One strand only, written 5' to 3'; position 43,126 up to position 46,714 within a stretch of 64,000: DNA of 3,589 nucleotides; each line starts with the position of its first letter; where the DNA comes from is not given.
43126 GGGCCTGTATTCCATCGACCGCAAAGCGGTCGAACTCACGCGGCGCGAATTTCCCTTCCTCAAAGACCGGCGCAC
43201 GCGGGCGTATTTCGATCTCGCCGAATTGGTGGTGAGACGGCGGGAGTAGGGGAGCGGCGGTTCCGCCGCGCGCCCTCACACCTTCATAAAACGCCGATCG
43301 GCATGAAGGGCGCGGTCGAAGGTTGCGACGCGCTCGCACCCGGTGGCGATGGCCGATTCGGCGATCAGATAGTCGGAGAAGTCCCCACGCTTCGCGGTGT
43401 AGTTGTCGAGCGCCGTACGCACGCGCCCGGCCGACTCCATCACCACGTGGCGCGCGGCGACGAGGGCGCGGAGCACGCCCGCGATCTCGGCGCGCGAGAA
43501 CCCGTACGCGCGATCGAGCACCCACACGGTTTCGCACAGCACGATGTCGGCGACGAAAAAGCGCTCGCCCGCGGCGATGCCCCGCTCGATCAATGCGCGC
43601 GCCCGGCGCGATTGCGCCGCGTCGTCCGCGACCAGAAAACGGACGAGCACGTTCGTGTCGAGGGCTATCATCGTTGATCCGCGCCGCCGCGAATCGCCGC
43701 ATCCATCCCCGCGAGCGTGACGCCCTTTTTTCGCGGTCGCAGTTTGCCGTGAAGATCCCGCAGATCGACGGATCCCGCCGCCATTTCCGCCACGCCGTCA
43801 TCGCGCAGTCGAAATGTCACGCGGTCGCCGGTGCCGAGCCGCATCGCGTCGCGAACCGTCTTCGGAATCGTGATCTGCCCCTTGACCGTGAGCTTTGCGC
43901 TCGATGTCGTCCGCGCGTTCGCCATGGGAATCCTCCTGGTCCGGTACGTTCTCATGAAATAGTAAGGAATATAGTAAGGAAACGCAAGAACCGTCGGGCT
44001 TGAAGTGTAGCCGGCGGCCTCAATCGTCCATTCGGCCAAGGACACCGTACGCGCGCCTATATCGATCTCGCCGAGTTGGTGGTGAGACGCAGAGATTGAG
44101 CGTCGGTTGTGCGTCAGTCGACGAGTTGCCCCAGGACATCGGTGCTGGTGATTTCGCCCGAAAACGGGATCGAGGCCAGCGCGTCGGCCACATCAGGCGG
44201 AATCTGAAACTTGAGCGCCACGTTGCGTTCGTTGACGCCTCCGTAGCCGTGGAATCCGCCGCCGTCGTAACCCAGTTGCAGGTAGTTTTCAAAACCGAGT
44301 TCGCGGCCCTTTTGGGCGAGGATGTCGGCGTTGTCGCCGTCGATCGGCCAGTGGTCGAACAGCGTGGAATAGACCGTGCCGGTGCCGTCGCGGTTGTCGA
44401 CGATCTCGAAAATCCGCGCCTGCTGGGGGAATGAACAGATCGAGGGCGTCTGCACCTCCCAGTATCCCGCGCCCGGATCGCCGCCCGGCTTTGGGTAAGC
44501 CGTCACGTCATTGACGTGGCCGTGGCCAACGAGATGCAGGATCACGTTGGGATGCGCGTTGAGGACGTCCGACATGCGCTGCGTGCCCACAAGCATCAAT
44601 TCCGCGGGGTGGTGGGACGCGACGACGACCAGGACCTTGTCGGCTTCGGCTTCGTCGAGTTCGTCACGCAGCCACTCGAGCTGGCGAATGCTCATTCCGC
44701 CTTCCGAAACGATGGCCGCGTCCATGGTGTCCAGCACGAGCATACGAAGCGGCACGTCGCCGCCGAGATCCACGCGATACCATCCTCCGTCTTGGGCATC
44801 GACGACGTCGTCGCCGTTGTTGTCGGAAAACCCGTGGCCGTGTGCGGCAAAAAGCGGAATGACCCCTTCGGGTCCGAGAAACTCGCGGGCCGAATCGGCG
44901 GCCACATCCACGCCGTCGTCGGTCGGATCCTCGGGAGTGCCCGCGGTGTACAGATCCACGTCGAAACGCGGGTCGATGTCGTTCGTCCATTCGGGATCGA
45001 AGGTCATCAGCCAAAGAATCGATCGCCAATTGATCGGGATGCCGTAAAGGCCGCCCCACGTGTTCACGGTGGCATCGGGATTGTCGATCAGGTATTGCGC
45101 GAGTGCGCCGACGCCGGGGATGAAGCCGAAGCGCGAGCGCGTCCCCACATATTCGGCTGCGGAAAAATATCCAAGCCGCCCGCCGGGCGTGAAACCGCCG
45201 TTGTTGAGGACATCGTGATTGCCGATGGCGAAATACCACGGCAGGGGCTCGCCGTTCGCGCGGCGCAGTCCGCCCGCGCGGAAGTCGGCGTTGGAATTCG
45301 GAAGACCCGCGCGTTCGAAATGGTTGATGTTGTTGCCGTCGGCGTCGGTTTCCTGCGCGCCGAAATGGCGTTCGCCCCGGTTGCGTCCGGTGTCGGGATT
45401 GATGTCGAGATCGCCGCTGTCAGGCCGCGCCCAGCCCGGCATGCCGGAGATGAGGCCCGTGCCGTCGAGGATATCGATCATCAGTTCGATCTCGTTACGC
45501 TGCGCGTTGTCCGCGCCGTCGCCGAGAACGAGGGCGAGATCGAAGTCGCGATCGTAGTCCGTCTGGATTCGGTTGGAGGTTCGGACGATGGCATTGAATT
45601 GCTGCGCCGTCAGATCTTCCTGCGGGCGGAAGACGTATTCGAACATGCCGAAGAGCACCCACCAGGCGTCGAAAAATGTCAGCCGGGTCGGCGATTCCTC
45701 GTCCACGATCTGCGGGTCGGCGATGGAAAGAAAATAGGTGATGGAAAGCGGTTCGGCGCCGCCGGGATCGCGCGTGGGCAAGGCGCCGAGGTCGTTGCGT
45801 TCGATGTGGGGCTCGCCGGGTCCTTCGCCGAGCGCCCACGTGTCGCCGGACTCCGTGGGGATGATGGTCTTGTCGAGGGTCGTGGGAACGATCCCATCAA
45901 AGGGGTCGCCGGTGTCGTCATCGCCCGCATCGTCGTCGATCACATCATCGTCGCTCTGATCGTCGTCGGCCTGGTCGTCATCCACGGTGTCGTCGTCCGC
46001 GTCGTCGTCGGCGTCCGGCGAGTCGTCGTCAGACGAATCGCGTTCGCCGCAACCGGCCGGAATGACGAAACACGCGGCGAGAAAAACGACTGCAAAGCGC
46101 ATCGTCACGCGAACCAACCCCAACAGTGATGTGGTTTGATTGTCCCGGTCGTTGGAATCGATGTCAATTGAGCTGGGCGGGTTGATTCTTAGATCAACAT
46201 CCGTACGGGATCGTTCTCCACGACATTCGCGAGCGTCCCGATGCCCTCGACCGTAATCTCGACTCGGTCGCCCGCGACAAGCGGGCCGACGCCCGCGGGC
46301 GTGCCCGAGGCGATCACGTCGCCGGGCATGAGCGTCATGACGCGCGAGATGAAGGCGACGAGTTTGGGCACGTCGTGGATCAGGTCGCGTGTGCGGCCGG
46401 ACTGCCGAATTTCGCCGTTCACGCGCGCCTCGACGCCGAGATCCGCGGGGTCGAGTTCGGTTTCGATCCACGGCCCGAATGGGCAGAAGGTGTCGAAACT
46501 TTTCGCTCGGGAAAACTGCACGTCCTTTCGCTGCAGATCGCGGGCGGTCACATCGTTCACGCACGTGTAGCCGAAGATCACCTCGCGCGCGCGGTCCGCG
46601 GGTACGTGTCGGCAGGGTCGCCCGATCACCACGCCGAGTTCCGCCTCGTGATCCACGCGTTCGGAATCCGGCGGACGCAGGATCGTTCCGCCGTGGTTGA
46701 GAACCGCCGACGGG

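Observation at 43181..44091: vapBC toxin-antitoxin cassette bounded by 45-60 bp direct repeats that duplicate the 3' coding end of the adjacent CN-hydrolase gene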

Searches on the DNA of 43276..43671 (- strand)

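Call 61: search_rna_families(sources=[L131, L146, L091, L096], threshold=evalue, max_evalue=0.1)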
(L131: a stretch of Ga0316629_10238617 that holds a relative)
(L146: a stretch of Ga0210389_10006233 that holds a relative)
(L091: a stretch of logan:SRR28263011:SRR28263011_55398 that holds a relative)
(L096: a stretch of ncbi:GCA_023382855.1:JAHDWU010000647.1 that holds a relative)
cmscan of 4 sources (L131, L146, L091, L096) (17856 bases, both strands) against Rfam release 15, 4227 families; matches with E-value up to 0.1: 0.
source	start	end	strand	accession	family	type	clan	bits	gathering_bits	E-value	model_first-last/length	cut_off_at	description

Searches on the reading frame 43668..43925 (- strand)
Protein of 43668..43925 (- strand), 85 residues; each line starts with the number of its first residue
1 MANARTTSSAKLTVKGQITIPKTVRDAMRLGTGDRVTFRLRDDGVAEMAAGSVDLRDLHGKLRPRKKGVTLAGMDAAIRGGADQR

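Call 6: search_protein_families(library=pfam, proteins=[window:43668-43925:-])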
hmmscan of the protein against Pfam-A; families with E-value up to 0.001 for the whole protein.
window:43668-43925:- (85 aa): 2 families
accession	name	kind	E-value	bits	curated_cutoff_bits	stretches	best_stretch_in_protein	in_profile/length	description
PF04014.23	MazE_antitoxin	-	1.7e-08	34.7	24.7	1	15-44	7-36/48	Antidote-toxin recognition MazE, bacterial antitoxin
PF15937.10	PrlF_antitoxin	-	2.6e-07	31.1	32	1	10-49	2-41/99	prlF antitoxin for toxin YhaV_toxin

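Call 75: search_protein_families(library=ncbifam, proteins=[window:43668-43925:-], max_evalue=0.01)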
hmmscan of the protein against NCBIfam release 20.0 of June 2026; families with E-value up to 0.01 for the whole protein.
window:43668-43925:- (85 aa): 4 families
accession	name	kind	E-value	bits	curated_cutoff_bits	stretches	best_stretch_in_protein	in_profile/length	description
TIGR01439.1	lp_hng_hel_AbrB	domain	4.2e-10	39.2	28.3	1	11-45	3-38/44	transcriptional regulator, AbrB family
NF007429.0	PRK09974.1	equivalog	1.2e-08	34.9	125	1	4-49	9-54/114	type II toxin-antitoxin system PrlF family antitoxin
NF040962.1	near_HgcAB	equivalog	0.0016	18.2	70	1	15-37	13-35/70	HgcAB-associated protein HgcC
NF050106.1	TA_MazE_antitoxin_Deino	equivalog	0.0073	16.5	65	0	16-46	1-30/65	type II toxin-antitoxin system MazE family antitoxin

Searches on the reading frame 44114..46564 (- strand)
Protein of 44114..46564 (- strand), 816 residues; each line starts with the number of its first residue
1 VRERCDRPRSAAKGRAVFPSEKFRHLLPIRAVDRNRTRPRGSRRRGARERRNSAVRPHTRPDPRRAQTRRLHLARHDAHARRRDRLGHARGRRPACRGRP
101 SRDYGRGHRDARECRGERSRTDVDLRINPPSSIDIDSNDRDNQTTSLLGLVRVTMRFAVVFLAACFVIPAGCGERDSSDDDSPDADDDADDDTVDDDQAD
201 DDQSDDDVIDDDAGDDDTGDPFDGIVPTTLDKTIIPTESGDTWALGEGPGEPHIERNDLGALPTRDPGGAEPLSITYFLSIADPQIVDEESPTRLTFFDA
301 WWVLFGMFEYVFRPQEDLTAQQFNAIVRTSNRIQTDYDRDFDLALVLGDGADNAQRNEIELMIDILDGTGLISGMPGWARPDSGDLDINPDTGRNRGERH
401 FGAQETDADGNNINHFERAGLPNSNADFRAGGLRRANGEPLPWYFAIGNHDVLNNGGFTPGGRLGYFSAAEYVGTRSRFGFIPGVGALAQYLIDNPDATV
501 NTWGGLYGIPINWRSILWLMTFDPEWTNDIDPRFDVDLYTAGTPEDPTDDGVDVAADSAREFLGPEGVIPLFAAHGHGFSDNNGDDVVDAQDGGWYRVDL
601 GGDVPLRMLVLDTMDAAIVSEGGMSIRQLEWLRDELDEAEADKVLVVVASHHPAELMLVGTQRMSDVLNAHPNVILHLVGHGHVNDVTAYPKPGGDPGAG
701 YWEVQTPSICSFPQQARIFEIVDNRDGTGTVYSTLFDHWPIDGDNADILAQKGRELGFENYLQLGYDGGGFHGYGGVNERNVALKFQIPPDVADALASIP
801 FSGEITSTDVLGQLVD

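Call 6: search_protein_families(library=pfam, proteins=[window:44114-46564:-])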
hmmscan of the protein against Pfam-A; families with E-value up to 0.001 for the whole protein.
window:44114-46564:- (816 aa): 1 family
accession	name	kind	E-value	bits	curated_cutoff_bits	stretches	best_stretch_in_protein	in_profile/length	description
PF00149.33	Metallophos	-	0.00072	20.5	21.5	0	439-577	60-189/191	Calcineurin-like phosphoesterase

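Call 21: find_homologous_proteins(query=window:44114-46102:-)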
Query window:44114-46102:- (662 aa): 43 proteins with E <= 0.001 among 8000 candidates.
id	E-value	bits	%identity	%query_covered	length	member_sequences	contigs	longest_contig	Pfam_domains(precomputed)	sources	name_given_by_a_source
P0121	0.0e+0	1419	93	100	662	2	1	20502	-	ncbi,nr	ncbi:MAG: hypothetical protein KJ042_00025 [Deltaproteobacteria bacterium]|nr:hypothetical protein [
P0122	2.3e-284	963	67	90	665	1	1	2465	-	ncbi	-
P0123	1.2e-234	799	59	89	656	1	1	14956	-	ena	-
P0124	1.1e-221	756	57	89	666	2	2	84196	-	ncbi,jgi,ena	-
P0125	7.8e-221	753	55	89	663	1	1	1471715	-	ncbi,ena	-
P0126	1.3e-208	713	54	89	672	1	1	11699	-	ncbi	-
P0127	3.9e-207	708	54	89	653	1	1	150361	-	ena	-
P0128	1.6e-202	693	55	89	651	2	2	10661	-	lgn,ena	-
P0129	7.5e-202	691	53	89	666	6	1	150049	-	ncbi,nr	ncbi:MAG: hypothetical protein IT350_06985 [Deltaproteobacteria bacterium]|nr:hypothetical protein [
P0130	1.6e-201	690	53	89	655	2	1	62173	-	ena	-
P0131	9.3e-201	687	53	89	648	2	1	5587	-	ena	-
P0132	1.0e-200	687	53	89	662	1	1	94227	-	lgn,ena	-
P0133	1.3e-198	680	52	89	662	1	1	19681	-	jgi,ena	-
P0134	9.9e-196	670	51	89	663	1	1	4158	-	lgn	-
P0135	1.9e-194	666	53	89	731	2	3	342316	PF00149.34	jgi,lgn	-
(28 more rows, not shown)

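Call 22: find_encoding_contigs(protein=P0121, flank=8000, max_places=6)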
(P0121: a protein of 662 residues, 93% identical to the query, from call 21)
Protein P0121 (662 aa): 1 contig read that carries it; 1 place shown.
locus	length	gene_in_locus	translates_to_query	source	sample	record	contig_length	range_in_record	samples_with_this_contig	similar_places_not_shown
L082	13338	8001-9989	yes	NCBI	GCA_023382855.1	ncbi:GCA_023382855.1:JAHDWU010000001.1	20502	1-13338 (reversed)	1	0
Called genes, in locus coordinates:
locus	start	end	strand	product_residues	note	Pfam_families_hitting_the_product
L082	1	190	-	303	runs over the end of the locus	PF16811:TAtT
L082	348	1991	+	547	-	PF01293:PEPCK_ATP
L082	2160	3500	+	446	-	PF10396:TrmE_N, PF12631:MnmE_helical, PF00350:Dynamin_N (faint), PF01926:MMR_HSR1, PF02421:FeoB_N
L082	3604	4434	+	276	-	PF01113:DapB_N, PF05173:DapB_C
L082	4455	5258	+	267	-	PF10370:Rv2993c-like_N (weak), PF01557:FAA_hydrolase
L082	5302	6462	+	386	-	-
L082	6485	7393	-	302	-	-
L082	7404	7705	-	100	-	-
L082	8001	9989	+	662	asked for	-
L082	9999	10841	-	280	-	PF00795:CN_hydrolase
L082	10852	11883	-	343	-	PF02618:YceG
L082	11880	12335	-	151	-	PF03652:RuvX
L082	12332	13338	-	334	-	PF00501:AMP-binding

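Call 23: find_encoding_contigs(protein=P0122, flank=8000, max_places=6)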
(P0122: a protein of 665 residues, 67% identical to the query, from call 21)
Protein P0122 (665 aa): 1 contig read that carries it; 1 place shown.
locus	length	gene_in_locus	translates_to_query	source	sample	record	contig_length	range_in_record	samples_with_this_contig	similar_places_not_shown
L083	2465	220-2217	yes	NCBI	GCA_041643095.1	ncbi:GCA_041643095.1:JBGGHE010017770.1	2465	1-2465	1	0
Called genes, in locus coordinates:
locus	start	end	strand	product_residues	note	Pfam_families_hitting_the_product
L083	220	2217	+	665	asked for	-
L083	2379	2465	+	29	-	?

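Call 75: search_protein_families(library=ncbifam, proteins=[window:44114-46102:-], max_evalue=0.01)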
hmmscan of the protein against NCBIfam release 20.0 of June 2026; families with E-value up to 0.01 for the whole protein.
window:44114-46102:- (662 aa): 3 families
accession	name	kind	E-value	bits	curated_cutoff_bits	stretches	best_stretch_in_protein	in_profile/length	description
TIGR03767.1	P_acnes_RR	hypoth_equivalog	7.6e-51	173.2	330.75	2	421-606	278-473/496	TIGR03767 family metallophosphoesterase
TIGR03768.1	RPA4764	hypoth_equivalog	4.9e-38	131.1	387.4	2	420-592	277-473/547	TIGR03768 family metallophosphoesterase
NF008359.0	PRK11148.1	equivalog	0.0095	15.5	225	0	454-530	124-206/275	3',5'-cyclic-AMP phosphodiesterase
